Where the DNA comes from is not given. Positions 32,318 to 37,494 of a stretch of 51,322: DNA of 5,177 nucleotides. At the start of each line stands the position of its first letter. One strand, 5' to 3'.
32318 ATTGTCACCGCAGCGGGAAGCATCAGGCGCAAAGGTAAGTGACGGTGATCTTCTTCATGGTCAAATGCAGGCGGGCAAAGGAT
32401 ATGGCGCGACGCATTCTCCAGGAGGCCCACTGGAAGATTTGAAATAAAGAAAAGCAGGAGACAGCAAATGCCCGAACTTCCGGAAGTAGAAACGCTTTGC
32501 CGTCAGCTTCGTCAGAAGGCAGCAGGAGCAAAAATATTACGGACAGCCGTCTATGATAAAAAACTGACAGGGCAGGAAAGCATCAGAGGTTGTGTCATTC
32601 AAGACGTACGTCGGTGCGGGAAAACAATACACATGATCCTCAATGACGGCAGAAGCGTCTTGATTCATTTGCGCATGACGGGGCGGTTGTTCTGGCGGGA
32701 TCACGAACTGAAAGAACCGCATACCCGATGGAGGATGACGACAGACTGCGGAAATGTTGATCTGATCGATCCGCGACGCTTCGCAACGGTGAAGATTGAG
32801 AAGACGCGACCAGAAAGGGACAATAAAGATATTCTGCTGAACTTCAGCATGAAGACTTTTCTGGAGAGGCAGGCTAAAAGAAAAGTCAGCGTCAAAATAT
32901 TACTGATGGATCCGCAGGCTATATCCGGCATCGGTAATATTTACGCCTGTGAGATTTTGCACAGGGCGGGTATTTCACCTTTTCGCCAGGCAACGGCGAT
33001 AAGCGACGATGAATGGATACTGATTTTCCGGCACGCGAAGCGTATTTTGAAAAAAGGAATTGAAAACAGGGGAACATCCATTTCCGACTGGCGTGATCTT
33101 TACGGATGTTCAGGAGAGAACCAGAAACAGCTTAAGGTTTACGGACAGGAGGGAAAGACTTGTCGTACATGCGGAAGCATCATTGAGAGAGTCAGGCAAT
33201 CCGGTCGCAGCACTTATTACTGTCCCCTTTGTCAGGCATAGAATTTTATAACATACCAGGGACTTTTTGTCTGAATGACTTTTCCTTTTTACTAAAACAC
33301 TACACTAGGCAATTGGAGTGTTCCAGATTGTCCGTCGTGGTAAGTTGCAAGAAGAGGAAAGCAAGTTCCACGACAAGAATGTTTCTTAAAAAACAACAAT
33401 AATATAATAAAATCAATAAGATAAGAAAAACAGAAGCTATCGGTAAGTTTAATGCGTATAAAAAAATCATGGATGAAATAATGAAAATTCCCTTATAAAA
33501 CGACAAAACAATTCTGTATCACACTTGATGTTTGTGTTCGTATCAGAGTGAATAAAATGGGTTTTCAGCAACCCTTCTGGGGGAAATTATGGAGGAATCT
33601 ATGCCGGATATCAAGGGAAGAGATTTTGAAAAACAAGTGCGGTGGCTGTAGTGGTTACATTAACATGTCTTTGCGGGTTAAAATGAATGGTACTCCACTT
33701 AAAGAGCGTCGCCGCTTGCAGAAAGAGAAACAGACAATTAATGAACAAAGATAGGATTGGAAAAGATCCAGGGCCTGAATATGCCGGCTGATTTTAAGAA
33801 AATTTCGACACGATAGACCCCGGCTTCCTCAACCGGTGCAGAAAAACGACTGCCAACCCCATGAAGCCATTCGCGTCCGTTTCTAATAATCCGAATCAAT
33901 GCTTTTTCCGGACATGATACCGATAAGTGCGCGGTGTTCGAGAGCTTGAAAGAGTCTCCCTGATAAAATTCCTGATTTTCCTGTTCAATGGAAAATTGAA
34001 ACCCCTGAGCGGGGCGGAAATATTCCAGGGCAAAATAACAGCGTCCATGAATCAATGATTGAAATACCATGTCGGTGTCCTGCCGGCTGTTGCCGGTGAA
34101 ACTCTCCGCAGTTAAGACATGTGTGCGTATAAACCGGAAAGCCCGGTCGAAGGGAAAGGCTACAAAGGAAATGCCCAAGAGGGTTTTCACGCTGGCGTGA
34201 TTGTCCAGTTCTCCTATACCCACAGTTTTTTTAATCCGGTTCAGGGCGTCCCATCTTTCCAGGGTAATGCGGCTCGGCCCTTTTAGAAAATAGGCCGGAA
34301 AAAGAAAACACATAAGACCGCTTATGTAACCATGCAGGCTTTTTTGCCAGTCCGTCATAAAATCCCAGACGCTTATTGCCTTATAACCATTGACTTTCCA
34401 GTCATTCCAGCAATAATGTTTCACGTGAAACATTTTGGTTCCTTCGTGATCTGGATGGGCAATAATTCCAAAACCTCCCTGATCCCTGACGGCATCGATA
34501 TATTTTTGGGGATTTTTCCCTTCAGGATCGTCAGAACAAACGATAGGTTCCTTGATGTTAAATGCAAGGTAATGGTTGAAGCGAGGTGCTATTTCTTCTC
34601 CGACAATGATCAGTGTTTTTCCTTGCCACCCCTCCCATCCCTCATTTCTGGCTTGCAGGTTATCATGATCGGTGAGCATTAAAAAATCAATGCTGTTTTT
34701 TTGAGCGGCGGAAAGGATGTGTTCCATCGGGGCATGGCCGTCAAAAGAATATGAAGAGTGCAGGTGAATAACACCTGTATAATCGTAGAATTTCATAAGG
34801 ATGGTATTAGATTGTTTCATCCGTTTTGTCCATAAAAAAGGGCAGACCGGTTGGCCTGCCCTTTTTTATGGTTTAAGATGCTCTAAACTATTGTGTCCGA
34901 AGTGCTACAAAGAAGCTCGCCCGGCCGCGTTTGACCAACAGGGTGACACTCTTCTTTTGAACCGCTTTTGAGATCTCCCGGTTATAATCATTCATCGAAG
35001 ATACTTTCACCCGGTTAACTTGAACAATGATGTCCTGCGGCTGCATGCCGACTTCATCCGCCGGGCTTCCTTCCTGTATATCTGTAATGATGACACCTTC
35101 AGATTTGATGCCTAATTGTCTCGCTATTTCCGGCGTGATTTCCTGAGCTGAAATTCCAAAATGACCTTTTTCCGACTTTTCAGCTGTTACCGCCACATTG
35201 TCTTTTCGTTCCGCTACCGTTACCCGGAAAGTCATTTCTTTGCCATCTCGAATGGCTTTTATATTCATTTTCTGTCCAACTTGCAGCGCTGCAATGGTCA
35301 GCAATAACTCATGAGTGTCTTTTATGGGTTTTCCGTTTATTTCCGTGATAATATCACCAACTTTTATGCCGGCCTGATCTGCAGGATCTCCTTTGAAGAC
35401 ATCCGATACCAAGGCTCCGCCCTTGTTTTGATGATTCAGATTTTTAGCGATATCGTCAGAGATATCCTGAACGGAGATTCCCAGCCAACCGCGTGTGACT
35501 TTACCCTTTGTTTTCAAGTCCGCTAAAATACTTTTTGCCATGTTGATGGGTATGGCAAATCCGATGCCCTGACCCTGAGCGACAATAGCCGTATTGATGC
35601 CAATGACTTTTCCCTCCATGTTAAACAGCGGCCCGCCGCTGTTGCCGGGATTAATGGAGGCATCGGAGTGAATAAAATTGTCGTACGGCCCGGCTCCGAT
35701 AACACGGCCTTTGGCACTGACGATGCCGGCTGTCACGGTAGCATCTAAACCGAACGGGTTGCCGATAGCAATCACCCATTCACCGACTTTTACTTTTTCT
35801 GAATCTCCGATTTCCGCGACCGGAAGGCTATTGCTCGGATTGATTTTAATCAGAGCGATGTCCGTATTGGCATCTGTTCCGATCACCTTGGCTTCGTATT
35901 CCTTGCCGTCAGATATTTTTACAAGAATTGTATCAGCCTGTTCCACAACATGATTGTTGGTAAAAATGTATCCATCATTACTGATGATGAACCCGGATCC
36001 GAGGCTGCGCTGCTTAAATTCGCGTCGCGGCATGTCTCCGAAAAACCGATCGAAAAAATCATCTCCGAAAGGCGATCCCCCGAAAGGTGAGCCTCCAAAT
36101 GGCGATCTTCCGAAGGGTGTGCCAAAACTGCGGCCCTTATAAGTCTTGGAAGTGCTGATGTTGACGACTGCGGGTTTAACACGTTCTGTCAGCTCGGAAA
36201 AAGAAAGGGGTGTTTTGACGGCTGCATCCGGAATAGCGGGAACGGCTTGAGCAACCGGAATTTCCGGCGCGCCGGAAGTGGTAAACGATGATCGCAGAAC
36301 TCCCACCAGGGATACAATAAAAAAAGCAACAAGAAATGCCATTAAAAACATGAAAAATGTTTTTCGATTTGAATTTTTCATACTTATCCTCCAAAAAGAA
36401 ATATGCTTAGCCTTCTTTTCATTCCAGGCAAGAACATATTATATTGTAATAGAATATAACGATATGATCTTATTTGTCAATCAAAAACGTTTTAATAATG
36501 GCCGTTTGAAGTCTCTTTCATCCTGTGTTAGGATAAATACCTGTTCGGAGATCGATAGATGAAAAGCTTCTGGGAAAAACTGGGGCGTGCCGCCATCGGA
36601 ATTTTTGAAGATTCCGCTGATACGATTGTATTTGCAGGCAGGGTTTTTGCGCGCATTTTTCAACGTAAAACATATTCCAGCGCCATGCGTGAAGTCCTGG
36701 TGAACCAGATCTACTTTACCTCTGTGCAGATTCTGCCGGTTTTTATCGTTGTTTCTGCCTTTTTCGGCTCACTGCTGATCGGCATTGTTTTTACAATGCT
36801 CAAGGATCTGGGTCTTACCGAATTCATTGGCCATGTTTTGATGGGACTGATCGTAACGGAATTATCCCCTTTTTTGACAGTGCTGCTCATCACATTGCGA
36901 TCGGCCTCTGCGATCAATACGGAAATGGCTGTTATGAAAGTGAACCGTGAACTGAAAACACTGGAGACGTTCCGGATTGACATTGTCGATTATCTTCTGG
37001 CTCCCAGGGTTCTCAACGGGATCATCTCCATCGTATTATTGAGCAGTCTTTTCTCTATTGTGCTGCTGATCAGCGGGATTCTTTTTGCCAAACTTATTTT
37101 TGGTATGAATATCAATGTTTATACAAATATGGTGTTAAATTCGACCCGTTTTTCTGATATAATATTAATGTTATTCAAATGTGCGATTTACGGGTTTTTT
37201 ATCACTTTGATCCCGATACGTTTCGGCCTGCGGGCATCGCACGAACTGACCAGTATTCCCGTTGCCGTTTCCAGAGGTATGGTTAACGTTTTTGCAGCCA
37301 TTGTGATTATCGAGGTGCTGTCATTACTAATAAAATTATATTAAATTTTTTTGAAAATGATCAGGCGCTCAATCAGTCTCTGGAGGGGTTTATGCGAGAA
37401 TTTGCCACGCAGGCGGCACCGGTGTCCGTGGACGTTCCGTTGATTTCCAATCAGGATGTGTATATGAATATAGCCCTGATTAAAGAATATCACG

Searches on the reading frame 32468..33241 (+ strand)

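Call 56: search_protein_families(library=pfam, proteins=[window:32468-33241:+], max_evalue=0.00001)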
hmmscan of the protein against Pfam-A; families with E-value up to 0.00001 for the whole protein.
window:32468-33241:+ (257 aa): 3 families
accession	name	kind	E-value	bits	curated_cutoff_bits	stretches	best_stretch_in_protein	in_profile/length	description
PF01149.29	Fapy_DNA_glyco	-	9.9e-25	87.9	25.5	1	1-108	1-117/117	Formamidopyrimidine-DNA glycosylase N-terminal domain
PF06831.19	H2TH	-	8.8e-20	70.9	34.7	1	125-206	9-90/93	Formamidopyrimidine-DNA glycosylase H2TH domain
PF06827.20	zf-FPG_IleRS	-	1.5e-10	41.1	21.3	1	229-256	1-28/30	Zinc finger found in FPG and IleRS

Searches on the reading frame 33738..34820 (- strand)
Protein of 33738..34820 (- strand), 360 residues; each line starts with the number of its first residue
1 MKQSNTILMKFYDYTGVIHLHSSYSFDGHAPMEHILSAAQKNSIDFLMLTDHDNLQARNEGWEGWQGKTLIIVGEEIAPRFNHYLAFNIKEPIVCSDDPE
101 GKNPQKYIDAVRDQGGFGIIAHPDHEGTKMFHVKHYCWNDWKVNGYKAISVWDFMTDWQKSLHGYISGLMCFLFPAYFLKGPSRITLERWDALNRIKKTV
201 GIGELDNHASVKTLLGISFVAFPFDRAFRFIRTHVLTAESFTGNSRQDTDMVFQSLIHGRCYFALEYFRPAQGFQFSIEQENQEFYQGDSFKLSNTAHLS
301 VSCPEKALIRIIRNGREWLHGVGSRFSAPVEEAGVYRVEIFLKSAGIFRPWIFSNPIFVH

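Call 56: search_protein_families(library=pfam, proteins=[window:33738-34820:-], max_evalue=0.00001)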
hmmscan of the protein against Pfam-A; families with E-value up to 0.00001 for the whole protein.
window:33738-34820:- (360 aa): 1 family
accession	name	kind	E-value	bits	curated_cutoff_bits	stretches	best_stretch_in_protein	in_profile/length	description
PF02811.25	PHP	-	4.2e-07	30.9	26.4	1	19-66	3-51/164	PHP domain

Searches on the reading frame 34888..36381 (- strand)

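Call 56: search_protein_families(library=pfam, proteins=[window:34888-36381:-], max_evalue=0.00001)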
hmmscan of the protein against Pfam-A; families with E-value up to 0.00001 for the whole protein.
window:34888-36381:- (497 aa): 6 families
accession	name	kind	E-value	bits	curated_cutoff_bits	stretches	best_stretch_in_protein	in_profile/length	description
PF13365.12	Trypsin_2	-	5.9e-39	134.5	27.6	1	128-262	1-144/144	Trypsin-like peptidase domain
PF13180.12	PDZ_2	-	1.5e-29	102.6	27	2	299-389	2-80/80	PDZ domain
PF17820.7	PDZ_6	-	7.5e-25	86.9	27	2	431-485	1-54/54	PDZ domain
PF00595.29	PDZ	-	1.1e-21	77.4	23.2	2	294-367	6-71/81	PDZ domain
PF00089.32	Trypsin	-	4.1e-21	76.2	20.6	1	126-284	25-218/220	Trypsin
PF12812.13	PDZ_1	-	3.8e-08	33.7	28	0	299-364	10-73/78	PDZ-like domain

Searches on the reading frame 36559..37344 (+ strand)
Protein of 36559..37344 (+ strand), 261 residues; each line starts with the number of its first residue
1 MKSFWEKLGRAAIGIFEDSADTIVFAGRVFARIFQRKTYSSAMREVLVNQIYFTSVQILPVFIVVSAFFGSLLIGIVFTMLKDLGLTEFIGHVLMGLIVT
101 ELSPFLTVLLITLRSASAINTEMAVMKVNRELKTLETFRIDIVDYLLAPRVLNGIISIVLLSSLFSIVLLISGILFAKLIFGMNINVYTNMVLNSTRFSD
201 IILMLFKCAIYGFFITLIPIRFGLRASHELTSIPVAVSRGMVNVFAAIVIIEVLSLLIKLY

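Call 56: search_protein_families(library=pfam, proteins=[window:36559-37344:+], max_evalue=0.00001)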
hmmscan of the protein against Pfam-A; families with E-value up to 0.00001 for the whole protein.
window:36559-37344:+ (261 aa): 1 family
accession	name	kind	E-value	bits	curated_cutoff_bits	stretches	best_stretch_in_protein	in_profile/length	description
PF02405.21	MlaE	-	1.8e-45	155.6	22.5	1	48-254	2-208/212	Permease MlaE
